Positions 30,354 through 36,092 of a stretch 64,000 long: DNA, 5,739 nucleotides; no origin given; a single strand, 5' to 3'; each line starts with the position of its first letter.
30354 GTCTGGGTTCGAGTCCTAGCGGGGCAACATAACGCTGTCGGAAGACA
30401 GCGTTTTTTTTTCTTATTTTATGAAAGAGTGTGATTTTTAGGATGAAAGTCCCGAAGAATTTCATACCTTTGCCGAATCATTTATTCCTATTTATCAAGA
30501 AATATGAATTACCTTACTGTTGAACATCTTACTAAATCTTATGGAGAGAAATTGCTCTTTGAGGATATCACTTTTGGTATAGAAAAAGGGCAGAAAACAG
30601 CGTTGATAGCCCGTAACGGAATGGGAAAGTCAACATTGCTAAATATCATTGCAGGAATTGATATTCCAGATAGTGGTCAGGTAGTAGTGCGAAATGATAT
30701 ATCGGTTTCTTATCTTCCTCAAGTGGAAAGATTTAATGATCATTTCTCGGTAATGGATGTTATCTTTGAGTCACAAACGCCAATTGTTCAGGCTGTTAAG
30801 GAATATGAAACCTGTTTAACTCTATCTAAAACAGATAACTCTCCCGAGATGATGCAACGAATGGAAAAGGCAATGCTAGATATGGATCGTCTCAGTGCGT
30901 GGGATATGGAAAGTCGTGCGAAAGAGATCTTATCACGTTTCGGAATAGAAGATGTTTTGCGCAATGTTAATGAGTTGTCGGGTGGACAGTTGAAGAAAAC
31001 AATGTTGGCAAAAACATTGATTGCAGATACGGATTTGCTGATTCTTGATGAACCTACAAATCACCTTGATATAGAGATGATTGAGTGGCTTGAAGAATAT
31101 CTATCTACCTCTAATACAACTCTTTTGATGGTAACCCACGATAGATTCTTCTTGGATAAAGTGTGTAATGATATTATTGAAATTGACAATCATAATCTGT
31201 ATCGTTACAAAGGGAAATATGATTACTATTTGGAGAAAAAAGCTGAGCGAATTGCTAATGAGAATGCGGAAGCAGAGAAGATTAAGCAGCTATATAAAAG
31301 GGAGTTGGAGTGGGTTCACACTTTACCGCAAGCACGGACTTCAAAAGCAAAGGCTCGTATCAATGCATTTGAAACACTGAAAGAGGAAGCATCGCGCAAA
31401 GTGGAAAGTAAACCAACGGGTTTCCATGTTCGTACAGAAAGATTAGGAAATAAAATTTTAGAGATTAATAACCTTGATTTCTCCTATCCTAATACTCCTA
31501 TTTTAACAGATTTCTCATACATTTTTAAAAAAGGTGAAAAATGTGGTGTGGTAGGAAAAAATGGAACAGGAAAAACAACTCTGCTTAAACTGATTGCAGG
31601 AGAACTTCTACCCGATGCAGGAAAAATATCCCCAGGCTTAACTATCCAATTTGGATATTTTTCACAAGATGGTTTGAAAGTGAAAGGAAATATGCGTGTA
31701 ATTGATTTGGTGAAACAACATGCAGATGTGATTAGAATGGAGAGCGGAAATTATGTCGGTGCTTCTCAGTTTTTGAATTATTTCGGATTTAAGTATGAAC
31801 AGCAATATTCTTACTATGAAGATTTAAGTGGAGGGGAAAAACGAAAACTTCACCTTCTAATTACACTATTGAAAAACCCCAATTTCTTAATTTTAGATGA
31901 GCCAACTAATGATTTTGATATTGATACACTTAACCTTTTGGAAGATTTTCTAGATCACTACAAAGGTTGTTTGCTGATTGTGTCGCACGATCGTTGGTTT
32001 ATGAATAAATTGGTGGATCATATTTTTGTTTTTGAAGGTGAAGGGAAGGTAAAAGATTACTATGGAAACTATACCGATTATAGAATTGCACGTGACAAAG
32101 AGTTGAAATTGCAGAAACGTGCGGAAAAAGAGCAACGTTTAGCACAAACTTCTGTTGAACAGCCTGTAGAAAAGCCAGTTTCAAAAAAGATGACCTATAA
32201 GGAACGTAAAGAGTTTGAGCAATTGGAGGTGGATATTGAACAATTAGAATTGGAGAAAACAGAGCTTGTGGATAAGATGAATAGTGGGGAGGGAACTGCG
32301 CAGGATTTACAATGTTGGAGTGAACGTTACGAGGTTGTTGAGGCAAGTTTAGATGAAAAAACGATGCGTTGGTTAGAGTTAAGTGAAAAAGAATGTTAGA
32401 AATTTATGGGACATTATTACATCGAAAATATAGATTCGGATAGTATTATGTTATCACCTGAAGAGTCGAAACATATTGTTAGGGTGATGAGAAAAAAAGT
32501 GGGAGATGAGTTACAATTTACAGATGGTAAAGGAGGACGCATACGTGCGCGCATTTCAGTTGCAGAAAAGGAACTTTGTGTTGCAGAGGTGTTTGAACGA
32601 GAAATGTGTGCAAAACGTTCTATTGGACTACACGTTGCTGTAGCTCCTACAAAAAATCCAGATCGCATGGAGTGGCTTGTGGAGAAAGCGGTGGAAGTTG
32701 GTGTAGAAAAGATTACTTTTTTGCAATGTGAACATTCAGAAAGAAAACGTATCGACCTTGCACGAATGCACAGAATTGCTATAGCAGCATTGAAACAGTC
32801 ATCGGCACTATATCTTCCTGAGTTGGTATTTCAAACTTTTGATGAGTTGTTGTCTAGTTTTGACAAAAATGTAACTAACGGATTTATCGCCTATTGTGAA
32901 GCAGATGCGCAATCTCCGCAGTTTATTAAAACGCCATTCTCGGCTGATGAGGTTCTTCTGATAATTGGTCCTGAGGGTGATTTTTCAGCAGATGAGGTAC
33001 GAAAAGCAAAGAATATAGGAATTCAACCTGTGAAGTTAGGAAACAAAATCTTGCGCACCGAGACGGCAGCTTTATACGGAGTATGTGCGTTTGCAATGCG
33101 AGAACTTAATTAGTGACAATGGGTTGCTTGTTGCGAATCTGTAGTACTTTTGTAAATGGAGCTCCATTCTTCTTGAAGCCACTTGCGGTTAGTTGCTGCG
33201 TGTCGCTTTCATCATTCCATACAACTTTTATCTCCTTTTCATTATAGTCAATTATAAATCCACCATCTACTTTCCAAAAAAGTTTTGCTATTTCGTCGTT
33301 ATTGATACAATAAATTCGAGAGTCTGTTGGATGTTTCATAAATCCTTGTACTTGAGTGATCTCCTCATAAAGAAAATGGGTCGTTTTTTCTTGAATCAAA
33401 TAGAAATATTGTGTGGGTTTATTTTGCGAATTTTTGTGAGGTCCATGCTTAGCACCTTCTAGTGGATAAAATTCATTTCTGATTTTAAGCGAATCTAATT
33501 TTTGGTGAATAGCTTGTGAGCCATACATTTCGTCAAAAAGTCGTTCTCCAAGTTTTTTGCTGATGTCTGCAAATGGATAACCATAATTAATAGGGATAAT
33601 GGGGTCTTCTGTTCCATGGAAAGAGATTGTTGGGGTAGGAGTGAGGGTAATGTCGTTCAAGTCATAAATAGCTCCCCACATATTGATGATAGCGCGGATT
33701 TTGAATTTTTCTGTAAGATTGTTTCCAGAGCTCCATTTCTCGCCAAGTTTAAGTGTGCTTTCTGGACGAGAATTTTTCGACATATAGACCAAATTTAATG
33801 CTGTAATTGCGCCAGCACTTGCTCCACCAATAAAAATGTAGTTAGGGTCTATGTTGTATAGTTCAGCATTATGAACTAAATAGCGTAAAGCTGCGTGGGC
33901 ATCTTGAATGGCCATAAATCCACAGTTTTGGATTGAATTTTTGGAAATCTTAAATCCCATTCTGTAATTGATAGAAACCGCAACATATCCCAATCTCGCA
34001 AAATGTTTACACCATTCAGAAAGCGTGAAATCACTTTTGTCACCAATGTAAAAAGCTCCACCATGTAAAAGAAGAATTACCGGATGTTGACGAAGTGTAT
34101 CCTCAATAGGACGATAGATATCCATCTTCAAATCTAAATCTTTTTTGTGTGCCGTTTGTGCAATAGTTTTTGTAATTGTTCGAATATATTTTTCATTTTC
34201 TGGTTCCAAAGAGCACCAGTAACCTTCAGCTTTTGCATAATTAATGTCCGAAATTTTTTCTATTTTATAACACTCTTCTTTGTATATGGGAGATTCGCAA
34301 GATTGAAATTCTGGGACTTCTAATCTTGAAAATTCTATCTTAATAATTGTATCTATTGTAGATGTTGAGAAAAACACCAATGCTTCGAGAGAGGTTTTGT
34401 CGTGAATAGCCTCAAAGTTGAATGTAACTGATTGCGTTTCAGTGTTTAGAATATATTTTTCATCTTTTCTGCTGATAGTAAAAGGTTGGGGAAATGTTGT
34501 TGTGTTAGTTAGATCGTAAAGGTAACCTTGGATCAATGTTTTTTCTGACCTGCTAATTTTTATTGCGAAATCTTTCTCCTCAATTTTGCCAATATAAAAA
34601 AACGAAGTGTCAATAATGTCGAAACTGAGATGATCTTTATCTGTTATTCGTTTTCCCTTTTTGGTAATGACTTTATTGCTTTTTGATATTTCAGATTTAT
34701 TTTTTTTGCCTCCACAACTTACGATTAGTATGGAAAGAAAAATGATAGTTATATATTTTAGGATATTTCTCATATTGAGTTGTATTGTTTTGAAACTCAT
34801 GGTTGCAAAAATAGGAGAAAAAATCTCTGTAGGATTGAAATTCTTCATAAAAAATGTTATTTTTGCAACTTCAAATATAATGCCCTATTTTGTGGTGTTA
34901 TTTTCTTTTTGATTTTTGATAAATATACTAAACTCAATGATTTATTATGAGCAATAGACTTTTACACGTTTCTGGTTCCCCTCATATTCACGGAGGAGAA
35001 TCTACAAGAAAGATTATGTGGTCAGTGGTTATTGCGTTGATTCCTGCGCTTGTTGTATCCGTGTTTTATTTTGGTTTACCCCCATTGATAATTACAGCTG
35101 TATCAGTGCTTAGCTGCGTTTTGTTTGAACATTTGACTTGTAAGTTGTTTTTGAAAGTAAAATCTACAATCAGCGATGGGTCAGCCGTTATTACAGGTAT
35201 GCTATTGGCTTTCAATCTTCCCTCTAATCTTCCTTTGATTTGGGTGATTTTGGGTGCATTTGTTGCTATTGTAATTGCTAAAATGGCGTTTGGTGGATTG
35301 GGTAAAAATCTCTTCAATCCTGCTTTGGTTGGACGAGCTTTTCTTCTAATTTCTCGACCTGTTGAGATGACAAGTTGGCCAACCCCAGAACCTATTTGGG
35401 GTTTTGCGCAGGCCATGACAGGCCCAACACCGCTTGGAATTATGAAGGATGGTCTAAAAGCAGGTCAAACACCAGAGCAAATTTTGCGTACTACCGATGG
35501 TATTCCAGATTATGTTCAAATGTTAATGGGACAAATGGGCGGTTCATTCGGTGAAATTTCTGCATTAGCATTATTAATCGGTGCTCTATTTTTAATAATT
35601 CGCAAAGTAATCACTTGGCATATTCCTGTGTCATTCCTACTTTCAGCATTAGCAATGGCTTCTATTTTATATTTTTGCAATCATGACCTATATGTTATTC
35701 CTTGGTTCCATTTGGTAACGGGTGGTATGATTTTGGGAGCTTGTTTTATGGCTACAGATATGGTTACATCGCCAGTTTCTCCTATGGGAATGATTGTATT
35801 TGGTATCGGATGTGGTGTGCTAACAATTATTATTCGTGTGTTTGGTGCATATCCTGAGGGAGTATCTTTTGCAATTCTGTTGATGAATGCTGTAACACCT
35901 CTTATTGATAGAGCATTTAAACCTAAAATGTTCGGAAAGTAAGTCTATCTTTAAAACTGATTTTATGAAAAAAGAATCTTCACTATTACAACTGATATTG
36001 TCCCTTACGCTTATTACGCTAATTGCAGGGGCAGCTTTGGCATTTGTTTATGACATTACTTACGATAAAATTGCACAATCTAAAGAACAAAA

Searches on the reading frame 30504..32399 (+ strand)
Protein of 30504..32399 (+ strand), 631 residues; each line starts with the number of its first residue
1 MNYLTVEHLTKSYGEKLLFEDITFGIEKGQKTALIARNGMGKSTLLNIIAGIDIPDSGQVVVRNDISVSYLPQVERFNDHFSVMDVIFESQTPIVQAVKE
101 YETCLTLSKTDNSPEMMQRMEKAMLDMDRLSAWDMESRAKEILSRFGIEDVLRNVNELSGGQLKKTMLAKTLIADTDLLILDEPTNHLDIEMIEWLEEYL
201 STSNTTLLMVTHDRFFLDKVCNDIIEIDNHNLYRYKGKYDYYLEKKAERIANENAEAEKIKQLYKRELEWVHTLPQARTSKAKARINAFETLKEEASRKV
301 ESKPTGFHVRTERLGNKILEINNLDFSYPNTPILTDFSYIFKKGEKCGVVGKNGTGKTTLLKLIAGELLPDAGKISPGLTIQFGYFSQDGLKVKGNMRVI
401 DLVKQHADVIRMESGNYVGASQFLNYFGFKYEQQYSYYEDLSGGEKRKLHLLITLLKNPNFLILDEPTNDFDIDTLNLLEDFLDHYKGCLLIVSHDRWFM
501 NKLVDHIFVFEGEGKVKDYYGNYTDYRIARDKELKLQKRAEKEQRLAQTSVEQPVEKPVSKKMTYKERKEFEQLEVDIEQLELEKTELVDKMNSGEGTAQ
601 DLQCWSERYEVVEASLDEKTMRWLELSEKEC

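Call 65: search_protein_families(library=pfam, proteins=[window:30504-32399:+], max_evalue=0.00001)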
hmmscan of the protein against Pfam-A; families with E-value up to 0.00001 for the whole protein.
window:30504-32399:+ (631 aa): 6 families
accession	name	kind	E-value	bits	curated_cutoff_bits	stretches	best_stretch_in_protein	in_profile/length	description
PF00005.33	ABC_tran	-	6.8e-49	166.4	25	2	20-186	2-137/137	ABC transporter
PF12848.13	ABC_tran_Xtn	-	5e-16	59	25.9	1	225-297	1-75/85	ABC transporter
PF16326.10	ABC_tran_CTD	-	5.3e-16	59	32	1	562-628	1-69/69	ABC transporter C-terminal domain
PF13304.12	AAA_21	-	4.7e-12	47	27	0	154-218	234-304/304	AAA domain, putative AbiEii toxin, Type IV TA system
PF13401.12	AAA_22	-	3.2e-08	34.4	27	0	349-490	10-118/130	AAA domain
PF00006.31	ATP-synt_ab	-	4.9e-06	26.8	29.5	0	21-51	6-36/213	ATP synthase alpha/beta family, nucleotide-binding domain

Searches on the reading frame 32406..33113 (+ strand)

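Call 65: search_protein_families(library=pfam, proteins=[window:32406-33113:+], max_evalue=0.00001)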
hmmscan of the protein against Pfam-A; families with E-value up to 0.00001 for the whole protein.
window:32406-33113:+ (235 aa): 2 families
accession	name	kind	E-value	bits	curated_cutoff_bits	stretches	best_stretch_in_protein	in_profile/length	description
PF04452.19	Methyltrans_RNA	-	1.9e-39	135.4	23.9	1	74-225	6-160/165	RNA methyltransferase domain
PF20260.4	PUA_4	-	4.8e-13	49.4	23.9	1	17-62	2-47/48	RNA methyltransferase PUA domain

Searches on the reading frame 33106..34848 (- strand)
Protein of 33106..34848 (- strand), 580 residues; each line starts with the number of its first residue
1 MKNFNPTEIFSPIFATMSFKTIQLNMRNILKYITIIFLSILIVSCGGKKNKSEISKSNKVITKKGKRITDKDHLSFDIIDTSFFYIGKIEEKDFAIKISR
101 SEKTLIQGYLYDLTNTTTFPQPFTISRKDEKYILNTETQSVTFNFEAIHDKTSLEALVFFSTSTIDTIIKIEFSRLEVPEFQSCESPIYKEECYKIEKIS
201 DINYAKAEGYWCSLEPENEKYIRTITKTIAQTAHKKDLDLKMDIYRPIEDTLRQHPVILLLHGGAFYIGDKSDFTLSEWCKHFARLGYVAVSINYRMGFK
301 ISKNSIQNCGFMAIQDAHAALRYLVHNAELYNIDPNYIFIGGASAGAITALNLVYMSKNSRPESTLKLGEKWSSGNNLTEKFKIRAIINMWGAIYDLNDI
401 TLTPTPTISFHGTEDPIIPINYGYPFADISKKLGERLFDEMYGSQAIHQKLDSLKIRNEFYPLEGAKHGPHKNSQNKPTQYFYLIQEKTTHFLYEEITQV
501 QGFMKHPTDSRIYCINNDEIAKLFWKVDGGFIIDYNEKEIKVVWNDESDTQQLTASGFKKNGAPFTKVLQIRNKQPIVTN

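Call 65: search_protein_families(library=pfam, proteins=[window:33106-34848:-], max_evalue=0.00001)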
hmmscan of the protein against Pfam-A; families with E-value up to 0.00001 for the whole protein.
window:33106-34848:- (580 aa): 4 families
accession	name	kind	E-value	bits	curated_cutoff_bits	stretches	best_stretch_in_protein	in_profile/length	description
PF20434.5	BD-FAE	-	8e-25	88.1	26.8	1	242-400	1-148/215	BD-FAE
PF00135.34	COesterase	-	2.1e-15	57.1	27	1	240-360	86-206/515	Carboxylesterase family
PF07859.19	Abhydrolase_3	-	2.5e-12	47.4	25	1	259-360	2-95/210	alpha/beta hydrolase fold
PF02230.22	Abhydrolase_2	-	2.3e-06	28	23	0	402-442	153-194/217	Phospholipase/Carboxylesterase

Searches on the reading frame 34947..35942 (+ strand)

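Call 65: search_protein_families(library=pfam, proteins=[window:34947-35942:+], max_evalue=0.00001)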
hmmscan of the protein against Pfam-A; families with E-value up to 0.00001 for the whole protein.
window:34947-35942:+ (331 aa): 1 family
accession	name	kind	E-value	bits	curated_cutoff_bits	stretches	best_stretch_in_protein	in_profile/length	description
PF03116.20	NQR2_RnfD_RnfE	-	2.4e-115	385.4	27.7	1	8-330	2-296/296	NQR2, RnfD, RnfE family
